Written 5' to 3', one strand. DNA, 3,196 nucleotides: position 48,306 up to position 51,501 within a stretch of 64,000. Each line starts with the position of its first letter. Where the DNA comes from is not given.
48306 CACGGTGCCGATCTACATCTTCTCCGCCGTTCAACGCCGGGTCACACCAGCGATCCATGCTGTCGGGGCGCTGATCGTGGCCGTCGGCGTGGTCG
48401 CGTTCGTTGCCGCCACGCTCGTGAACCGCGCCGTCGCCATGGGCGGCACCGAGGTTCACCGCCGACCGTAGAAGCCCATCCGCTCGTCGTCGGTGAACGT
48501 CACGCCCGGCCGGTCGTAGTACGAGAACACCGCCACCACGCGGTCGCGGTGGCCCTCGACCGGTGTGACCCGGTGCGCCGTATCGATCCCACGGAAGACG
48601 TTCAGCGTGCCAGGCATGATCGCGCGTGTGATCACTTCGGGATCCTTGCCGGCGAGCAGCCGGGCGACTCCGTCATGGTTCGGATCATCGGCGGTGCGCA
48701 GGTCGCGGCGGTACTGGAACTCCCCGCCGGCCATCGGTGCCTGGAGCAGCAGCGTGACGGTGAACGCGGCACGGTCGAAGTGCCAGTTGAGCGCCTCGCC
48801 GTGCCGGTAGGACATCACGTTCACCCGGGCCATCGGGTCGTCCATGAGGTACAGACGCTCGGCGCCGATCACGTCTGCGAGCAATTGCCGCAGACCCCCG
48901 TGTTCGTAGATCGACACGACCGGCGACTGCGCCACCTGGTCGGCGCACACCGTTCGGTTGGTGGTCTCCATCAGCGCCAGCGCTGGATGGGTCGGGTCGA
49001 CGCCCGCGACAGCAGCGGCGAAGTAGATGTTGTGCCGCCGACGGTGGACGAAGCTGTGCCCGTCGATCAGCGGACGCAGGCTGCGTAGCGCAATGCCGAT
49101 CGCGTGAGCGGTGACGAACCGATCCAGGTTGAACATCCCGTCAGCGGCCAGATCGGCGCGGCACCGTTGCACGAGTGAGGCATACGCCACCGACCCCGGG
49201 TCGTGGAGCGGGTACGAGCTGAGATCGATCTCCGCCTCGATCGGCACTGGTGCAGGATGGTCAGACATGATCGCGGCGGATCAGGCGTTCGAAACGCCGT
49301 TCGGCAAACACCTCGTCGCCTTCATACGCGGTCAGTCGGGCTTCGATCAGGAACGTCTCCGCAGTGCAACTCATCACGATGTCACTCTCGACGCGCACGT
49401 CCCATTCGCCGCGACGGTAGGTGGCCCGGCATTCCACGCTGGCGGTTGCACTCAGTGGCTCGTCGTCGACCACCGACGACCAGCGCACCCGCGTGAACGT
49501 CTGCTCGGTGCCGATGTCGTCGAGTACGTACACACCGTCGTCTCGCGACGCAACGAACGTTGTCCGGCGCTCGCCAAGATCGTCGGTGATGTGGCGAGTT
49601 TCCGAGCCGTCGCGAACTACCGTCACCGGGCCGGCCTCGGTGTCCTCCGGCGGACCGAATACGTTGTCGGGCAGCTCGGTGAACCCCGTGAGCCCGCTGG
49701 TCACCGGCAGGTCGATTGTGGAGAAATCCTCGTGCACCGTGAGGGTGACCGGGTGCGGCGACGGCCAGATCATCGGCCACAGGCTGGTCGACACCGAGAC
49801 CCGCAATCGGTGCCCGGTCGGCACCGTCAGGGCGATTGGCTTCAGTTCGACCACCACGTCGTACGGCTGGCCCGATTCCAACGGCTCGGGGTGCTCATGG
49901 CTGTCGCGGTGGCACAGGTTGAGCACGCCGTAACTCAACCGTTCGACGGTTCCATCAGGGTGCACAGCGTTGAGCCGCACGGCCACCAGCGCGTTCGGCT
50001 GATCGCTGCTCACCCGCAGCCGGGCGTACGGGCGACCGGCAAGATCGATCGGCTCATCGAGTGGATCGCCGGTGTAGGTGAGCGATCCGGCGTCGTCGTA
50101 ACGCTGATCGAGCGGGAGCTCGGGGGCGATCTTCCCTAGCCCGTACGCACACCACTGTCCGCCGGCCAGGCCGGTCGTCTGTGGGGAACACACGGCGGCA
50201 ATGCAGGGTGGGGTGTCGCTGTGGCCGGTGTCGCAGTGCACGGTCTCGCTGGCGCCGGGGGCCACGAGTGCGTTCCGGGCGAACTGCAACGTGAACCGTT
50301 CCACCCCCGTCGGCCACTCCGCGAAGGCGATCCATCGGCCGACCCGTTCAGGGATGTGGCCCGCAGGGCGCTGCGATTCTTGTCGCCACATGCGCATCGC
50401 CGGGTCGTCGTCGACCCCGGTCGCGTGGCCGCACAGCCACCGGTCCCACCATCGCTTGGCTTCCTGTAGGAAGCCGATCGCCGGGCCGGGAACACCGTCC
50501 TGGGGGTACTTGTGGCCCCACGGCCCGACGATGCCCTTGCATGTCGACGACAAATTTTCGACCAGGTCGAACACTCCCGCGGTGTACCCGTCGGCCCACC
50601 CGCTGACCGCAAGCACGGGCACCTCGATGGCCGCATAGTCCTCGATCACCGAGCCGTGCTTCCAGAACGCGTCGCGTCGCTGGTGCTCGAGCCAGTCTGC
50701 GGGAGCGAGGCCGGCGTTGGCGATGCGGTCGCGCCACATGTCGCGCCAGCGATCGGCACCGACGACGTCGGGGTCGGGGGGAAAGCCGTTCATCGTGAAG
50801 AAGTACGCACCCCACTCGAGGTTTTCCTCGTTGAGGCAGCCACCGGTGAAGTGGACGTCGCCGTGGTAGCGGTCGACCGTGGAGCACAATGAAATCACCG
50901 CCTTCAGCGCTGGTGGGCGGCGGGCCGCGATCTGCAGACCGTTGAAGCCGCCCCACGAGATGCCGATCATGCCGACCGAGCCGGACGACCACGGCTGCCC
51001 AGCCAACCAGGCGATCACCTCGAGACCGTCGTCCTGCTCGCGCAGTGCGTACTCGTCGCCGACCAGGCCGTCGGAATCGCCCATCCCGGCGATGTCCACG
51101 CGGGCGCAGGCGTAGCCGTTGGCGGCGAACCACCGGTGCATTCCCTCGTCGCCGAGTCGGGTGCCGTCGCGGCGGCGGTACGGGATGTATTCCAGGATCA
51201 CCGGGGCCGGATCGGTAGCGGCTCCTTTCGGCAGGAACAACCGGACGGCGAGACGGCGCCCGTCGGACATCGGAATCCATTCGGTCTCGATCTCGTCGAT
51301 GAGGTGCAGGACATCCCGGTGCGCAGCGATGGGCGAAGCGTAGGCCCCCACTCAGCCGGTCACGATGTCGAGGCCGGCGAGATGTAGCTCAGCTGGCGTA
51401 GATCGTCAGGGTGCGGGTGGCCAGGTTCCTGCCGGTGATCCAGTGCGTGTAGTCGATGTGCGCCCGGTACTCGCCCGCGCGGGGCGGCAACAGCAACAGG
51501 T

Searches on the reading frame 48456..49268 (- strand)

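Call 36: search_protein_families(library=pfam, max_evalue=1e-8, proteins=[window:48456-49268:-])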
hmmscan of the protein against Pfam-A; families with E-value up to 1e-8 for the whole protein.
window:48456-49268:- (270 aa): 1 family
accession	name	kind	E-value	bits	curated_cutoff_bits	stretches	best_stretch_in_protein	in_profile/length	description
PF23169.1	HalD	-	1.2e-11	44.9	26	1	100-251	62-209/228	Halogenase D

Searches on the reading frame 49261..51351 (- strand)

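Call 36: search_protein_families(library=pfam, max_evalue=1e-8, proteins=[window:49261-51351:-])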
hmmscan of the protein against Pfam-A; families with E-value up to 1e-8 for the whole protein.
window:49261-51351:- (696 aa): 2 families
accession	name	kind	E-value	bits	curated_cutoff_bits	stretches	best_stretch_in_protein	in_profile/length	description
PF02129.25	Peptidase_S15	-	1.2e-62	212.4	23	1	30-282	1-262/262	X-Pro dipeptidyl-peptidase (S15 family)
PF08530.16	PepX_C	-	4e-44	151.6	22.5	1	312-544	2-200/217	X-Pro dipeptidyl-peptidase C-terminal non-catalytic domain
